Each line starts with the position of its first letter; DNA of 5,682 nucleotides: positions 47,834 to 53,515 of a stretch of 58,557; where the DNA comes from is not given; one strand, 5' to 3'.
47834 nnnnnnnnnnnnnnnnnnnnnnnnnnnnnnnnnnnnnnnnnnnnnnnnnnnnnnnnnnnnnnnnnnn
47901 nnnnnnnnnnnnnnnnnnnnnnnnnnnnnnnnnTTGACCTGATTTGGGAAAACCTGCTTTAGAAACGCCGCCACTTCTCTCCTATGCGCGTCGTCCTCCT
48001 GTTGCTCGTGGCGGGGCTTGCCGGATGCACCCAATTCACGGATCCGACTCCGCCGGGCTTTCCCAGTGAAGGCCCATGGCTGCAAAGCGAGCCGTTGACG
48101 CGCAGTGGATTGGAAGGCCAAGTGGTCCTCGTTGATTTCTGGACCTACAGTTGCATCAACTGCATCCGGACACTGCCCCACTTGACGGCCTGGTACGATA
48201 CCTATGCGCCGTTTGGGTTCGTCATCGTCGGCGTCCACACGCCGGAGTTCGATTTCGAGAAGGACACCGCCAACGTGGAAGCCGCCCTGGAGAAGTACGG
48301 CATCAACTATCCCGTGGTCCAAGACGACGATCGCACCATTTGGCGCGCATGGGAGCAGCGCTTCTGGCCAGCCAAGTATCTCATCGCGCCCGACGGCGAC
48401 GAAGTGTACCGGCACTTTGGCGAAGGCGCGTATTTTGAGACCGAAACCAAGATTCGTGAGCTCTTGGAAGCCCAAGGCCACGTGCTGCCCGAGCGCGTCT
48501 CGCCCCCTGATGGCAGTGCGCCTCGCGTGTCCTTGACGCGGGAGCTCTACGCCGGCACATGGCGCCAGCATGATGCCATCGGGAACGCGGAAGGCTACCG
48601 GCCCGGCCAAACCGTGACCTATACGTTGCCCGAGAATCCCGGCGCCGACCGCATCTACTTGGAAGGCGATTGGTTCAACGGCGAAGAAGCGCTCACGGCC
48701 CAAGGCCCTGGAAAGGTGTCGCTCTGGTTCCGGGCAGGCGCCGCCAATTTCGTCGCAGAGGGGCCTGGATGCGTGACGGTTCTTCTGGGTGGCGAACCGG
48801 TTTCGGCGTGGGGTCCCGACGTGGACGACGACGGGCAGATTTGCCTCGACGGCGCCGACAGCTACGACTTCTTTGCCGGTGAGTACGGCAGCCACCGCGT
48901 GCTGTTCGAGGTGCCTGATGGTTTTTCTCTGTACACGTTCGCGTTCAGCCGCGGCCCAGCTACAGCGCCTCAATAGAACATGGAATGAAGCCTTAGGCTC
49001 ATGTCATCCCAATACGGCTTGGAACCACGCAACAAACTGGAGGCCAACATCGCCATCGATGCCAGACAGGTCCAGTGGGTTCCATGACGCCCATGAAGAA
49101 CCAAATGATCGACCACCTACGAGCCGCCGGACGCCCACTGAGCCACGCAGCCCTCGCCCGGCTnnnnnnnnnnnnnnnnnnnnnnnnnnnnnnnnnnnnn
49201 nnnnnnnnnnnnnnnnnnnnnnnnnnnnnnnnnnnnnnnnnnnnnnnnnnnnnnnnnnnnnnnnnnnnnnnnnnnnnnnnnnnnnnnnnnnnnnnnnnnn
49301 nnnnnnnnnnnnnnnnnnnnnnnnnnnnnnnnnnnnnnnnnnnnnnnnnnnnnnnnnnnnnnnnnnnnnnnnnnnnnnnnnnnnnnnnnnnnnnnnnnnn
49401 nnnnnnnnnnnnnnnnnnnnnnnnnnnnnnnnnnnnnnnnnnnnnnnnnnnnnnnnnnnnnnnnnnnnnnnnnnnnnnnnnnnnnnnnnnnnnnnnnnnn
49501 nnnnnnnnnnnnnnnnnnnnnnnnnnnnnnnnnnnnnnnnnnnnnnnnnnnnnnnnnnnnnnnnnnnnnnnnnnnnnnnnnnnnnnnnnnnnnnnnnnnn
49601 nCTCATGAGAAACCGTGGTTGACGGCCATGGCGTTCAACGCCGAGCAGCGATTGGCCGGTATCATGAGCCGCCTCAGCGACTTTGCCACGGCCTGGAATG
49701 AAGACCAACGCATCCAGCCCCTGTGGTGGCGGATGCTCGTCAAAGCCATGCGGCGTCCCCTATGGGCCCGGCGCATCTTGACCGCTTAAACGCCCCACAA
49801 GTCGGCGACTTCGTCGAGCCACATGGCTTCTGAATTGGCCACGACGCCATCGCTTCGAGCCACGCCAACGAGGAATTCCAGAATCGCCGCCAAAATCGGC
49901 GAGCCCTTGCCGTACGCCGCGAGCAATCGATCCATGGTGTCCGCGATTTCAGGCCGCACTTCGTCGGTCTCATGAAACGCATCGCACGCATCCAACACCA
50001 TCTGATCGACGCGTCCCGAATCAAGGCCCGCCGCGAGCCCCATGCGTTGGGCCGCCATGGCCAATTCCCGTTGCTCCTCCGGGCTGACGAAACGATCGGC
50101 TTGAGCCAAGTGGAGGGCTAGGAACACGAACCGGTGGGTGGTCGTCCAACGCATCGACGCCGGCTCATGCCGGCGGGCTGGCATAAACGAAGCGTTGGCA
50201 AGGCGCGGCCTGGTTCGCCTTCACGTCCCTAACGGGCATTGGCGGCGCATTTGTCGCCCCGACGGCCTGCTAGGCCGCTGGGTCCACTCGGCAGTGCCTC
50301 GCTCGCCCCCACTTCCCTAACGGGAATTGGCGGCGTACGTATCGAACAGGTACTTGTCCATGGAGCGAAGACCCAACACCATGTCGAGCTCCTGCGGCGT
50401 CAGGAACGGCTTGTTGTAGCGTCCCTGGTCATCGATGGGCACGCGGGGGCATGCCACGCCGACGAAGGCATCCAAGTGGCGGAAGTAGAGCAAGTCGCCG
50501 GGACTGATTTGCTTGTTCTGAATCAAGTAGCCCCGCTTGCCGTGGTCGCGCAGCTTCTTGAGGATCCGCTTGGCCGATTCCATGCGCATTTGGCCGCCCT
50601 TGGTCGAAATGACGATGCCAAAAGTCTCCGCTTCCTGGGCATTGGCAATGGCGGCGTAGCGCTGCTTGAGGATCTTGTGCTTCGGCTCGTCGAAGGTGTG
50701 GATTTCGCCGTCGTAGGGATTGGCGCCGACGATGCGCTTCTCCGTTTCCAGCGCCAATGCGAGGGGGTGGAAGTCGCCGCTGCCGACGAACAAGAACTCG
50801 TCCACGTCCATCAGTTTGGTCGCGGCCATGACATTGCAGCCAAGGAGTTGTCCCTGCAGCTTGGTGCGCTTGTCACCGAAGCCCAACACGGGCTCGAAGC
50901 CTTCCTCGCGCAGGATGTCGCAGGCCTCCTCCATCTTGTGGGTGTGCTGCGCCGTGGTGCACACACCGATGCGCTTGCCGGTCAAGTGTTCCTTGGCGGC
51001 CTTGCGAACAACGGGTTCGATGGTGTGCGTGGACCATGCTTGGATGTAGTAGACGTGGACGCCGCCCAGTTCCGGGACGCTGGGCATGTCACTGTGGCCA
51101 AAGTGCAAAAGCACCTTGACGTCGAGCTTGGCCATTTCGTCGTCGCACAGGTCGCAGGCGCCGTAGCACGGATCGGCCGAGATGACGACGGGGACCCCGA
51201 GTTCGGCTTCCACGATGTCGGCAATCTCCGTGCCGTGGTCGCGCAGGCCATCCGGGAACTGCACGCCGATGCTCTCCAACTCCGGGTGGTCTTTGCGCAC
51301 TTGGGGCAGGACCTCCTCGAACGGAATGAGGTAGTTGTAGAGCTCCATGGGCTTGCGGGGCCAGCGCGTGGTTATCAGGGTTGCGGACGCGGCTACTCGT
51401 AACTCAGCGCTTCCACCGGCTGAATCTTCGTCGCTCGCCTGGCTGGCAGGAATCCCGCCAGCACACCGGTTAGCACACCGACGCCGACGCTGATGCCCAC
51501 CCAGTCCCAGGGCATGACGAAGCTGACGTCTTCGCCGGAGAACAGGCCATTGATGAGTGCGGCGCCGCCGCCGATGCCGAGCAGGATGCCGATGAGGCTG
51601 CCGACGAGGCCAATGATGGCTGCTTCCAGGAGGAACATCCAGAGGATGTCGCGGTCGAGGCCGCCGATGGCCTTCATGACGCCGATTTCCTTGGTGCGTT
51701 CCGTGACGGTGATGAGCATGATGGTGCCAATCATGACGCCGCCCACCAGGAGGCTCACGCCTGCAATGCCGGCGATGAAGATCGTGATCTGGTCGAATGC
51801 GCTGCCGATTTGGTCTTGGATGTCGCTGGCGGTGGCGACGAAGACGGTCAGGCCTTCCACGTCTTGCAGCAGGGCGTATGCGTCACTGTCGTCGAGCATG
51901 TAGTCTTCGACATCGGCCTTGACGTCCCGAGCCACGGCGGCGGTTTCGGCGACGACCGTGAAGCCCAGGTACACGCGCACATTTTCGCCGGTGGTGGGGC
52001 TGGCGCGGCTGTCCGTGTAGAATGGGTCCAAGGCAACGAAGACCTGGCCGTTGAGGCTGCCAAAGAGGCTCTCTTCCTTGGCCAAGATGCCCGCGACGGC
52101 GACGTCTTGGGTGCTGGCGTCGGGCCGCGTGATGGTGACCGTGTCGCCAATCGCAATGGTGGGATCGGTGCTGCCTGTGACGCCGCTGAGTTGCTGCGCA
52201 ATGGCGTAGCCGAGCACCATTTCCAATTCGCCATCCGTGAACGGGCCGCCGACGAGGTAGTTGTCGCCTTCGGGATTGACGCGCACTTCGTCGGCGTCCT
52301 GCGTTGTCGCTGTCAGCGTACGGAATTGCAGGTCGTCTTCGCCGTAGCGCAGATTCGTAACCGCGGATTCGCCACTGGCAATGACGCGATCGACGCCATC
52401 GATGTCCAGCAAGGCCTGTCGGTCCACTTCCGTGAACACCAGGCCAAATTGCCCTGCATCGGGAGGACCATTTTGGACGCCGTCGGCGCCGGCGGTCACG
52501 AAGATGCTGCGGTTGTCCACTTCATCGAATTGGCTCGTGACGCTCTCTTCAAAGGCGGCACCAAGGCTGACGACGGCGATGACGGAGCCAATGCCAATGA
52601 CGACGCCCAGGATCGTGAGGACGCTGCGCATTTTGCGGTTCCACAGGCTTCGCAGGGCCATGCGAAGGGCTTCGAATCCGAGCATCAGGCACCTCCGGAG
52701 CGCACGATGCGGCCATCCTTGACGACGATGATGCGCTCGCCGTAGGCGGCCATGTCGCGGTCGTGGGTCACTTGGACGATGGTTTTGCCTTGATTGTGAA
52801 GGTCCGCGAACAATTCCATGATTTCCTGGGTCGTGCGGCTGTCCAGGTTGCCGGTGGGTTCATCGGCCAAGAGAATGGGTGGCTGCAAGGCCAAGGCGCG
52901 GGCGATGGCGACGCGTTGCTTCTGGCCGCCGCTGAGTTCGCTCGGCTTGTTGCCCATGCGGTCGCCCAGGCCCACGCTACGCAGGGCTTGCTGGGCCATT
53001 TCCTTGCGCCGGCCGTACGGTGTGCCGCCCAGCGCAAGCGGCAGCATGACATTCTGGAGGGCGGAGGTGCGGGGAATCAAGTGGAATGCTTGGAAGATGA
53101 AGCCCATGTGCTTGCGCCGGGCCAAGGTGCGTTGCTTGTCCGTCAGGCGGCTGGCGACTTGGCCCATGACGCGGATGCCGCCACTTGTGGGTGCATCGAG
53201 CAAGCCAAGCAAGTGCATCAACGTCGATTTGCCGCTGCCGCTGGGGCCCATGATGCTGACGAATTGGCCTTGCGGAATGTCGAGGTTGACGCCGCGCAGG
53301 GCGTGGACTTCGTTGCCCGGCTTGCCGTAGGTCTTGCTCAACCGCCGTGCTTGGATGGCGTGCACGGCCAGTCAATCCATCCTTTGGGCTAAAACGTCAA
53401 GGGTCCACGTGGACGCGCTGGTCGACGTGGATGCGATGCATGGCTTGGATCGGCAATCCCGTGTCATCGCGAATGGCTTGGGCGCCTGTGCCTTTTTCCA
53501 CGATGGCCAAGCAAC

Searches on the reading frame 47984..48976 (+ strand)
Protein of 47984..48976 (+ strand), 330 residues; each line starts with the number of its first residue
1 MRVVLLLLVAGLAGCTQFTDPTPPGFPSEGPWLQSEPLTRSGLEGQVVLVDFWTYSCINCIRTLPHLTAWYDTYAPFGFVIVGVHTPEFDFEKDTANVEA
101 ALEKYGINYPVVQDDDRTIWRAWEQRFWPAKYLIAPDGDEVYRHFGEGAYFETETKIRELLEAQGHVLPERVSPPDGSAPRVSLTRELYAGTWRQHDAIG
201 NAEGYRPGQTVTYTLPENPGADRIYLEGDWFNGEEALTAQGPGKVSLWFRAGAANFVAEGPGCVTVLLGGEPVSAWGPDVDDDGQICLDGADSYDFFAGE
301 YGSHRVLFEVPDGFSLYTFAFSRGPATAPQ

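Call 37: search_protein_families(library=pfam, proteins=[window:47984-48976:+], max_evalue=0.00001)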
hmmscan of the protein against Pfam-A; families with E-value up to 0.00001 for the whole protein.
window:47984-48976:+ (330 aa): 3 families
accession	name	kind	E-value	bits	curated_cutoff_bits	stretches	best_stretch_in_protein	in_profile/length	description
PF17991.7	Thioredoxin_10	-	2e-19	71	27.1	1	185-321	1-141/142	Thioredoxin like C-terminal domain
PF00578.27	AhpC-TSA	-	3.8e-10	40.2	26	1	35-138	15-119/124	AhpC/TSA family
PF13905.12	Thioredoxin_8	-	4.7e-08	33.7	27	1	45-139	1-93/94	Thioredoxin-like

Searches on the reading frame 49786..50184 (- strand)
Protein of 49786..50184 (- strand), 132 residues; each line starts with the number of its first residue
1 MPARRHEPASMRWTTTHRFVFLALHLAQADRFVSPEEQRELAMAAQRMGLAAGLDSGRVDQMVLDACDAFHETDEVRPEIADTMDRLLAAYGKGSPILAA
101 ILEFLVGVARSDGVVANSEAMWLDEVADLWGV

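Call 37: search_protein_families(library=pfam, proteins=[window:49786-50184:-], max_evalue=0.00001)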
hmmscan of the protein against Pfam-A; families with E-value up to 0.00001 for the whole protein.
window:49786-50184:- (132 aa): 1 family
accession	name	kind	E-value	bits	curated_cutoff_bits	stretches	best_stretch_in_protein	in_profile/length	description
PF05099.18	TerB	-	8.7e-08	32.9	24.4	1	20-132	5-108/118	Tellurite resistance protein TerB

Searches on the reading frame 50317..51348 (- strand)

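Call 37: search_protein_families(library=pfam, proteins=[window:50317-51348:-], max_evalue=0.00001)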
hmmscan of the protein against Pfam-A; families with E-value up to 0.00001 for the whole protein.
window:50317-51348:- (343 aa): 1 family
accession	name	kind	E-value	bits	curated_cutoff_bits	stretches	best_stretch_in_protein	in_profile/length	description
PF01866.22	Diphthamide_syn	-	8.1e-84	282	33.2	1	31-332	1-300/302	Putative diphthamide synthesis protein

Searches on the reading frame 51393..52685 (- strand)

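Call 37: search_protein_families(library=pfam, proteins=[window:51393-52685:-], max_evalue=0.00001)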
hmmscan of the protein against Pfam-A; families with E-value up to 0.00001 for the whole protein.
window:51393-52685:- (430 aa): 2 families
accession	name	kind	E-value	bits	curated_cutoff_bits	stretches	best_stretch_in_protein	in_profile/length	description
PF02687.27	FtsX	-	8.1e-25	87.6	25.5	1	307-423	3-120/120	FtsX-like permease C-terminal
PF12704.14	MacB_PCD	-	5.1e-21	76.4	27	1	21-261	1-206/207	MacB-like periplasmic core domain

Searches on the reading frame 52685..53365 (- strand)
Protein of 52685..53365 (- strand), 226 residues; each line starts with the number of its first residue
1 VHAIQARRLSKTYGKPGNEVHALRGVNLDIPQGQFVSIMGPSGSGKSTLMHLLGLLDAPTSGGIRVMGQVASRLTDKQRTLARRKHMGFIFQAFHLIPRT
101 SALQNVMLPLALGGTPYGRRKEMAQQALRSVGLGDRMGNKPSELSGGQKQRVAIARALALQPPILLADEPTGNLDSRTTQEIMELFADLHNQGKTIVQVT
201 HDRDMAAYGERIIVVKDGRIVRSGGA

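Call 37: search_protein_families(library=pfam, proteins=[window:52685-53365:-], max_evalue=0.00001)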
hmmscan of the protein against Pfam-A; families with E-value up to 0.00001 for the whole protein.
window:52685-53365:- (226 aa): 3 families
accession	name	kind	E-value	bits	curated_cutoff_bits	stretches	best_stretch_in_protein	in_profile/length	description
PF00005.33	ABC_tran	-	1.6e-34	119.8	25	1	23-171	1-136/137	ABC transporter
PF02463.25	SMC_N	-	1.4e-08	34.9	40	0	140-216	133-212/220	RecF/RecN/SMC N terminal domain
PF13304.12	AAA_21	-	1.1e-07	32.7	27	0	141-202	235-299/304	AAA domain, putative AbiEii toxin, Type IV TA system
